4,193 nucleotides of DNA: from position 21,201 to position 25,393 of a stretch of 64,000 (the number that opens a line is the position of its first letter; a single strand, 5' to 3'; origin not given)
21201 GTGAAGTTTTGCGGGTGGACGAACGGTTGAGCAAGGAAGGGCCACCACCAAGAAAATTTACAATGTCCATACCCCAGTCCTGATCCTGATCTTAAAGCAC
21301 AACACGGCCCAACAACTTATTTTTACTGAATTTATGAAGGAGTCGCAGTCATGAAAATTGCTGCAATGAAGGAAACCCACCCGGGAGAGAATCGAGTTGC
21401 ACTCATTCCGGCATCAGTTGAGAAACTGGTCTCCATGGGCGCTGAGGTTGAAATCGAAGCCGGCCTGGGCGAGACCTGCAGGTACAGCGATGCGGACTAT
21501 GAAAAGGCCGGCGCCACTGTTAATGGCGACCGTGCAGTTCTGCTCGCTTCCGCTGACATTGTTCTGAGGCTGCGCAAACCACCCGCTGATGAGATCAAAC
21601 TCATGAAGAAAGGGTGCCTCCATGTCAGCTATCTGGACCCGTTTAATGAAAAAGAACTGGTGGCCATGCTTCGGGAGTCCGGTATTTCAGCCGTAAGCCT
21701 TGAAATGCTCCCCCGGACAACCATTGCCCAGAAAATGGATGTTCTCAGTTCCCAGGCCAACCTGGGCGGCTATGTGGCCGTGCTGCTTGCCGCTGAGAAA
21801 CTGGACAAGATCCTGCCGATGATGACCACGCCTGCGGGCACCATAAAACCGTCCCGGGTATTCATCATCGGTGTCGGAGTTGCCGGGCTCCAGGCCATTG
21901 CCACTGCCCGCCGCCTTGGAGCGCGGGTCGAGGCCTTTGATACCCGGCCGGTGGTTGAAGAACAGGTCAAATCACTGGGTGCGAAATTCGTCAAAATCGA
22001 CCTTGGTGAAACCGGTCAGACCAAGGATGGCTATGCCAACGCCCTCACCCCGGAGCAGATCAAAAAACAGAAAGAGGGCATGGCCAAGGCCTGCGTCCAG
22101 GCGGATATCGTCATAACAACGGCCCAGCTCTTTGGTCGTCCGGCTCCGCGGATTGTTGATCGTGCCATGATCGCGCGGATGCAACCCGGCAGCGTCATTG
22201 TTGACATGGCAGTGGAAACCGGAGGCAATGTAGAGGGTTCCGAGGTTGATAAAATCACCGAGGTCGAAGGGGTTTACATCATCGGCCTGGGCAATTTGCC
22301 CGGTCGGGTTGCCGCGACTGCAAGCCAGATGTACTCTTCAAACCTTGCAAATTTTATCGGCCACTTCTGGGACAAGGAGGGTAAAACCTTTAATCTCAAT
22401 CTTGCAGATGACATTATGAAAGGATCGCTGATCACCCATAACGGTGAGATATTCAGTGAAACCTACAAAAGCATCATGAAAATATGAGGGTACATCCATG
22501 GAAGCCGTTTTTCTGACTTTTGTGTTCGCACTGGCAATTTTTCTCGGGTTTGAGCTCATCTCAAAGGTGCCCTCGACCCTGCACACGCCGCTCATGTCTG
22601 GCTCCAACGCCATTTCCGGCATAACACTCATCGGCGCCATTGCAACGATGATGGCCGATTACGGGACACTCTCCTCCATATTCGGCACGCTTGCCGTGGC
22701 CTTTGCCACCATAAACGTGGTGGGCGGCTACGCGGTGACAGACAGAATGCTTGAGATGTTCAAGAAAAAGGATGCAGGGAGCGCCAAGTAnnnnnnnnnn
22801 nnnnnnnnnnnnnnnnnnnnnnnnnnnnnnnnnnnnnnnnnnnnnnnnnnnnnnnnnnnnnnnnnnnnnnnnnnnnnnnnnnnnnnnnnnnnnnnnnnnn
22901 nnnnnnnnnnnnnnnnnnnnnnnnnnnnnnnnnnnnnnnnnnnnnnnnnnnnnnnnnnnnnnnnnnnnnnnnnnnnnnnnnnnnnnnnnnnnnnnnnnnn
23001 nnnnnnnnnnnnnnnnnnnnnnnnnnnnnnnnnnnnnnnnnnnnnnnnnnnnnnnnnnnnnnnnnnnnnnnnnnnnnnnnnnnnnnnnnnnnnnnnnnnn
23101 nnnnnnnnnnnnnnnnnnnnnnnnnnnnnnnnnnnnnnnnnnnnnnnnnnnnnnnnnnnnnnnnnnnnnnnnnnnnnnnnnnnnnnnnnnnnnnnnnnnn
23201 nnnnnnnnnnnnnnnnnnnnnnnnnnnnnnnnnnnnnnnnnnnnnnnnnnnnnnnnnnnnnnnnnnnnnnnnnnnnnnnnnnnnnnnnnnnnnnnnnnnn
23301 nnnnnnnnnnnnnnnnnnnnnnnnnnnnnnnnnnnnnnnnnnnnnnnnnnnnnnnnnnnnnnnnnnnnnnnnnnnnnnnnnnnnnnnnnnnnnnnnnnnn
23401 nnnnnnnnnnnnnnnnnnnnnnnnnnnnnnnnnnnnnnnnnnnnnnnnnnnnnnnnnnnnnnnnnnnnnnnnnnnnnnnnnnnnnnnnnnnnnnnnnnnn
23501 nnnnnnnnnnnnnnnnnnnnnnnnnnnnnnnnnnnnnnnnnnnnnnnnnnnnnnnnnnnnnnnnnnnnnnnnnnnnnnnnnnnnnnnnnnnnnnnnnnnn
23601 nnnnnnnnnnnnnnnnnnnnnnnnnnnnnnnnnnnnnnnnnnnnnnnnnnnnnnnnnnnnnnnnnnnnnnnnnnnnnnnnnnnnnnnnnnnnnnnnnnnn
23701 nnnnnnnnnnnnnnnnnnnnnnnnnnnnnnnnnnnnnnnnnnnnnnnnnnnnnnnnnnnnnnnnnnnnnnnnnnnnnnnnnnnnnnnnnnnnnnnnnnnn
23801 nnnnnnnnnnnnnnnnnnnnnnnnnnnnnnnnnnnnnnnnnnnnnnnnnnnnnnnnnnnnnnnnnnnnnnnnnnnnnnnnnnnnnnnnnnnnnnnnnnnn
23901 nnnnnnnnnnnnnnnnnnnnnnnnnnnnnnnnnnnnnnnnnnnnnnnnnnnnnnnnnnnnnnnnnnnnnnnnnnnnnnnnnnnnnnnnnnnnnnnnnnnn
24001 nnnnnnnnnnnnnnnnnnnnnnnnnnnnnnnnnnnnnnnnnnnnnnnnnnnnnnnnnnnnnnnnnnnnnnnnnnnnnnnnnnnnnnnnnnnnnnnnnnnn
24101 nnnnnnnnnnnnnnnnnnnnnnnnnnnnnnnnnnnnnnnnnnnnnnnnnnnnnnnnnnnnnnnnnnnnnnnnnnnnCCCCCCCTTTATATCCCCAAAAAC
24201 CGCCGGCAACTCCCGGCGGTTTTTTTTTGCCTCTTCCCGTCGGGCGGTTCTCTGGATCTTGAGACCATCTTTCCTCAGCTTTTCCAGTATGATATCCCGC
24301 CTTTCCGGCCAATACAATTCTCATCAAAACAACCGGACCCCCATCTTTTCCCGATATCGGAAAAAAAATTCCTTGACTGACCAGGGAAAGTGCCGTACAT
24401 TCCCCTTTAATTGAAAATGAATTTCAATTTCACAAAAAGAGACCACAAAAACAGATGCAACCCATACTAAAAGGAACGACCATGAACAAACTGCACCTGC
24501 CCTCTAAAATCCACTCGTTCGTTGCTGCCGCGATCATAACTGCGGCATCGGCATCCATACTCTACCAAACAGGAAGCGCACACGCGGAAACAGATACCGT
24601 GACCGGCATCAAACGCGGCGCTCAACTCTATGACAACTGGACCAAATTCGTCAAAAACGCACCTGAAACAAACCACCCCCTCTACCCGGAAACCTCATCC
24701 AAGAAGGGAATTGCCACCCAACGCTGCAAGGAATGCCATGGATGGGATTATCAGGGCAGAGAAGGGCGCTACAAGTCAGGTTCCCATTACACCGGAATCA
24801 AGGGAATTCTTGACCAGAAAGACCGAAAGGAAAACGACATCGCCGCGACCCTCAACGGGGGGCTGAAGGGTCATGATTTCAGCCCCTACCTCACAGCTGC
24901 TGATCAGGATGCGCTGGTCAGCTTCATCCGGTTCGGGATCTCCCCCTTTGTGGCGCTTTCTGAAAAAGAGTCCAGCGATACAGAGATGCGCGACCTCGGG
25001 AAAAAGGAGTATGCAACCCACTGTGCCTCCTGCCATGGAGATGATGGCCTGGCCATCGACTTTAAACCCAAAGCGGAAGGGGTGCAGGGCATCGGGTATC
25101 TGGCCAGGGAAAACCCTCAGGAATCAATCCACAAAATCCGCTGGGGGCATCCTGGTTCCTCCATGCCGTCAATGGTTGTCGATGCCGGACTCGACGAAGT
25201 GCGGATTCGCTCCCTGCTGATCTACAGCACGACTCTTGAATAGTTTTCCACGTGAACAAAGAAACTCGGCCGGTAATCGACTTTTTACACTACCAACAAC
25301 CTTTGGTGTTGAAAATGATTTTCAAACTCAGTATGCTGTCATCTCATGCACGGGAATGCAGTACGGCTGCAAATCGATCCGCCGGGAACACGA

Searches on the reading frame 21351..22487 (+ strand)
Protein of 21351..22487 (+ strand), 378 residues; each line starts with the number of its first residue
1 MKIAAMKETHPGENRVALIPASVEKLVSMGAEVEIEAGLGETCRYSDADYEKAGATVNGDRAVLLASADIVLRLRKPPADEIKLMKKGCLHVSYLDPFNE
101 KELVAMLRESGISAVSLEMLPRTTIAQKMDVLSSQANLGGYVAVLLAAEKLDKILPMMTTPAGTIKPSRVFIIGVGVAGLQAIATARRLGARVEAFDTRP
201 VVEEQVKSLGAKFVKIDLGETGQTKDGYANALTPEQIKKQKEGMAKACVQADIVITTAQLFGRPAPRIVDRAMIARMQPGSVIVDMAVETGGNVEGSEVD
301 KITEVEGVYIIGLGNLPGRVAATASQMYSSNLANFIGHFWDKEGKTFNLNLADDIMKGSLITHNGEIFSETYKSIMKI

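Call 51: search_protein_families(library=pfam, proteins=[window:21351-22487:+], max_evalue=0.000001)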
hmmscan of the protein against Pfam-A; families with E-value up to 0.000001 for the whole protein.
window:21351-22487:+ (378 aa): 3 families
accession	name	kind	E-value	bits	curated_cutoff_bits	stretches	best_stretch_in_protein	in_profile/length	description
PF01262.27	AlaDh_PNT_C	-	1.2e-65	221.3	23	1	143-369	1-213/214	Alanine dehydrogenase/PNT, C-terminal domain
PF05222.21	AlaDh_PNT_N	-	6.8e-38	130.4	30.4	1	6-138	3-135/136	Alanine dehydrogenase/PNT, N-terminal domain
PF02826.25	2-Hacid_dh_C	-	3.6e-07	30.2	25.1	0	164-217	33-86/178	D-isomer specific 2-hydroxyacid dehydrogenase, NAD binding domain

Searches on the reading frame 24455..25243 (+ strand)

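Call 51: search_protein_families(library=pfam, proteins=[window:24455-25243:+], max_evalue=0.000001)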
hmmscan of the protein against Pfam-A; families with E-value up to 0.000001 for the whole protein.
window:24455-25243:+ (262 aa): 2 families
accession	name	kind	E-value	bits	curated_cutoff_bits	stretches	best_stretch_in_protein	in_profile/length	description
PF00034.26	Cytochrom_C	-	1.3e-10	42.9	21.3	0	86-159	7-87/90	Cytochrome c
PF13442.11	Cytochrome_CBB3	-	1.3e-08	35.5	27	0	181-249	5-59/68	Cytochrome C oxidase, cbb3-type, subunit III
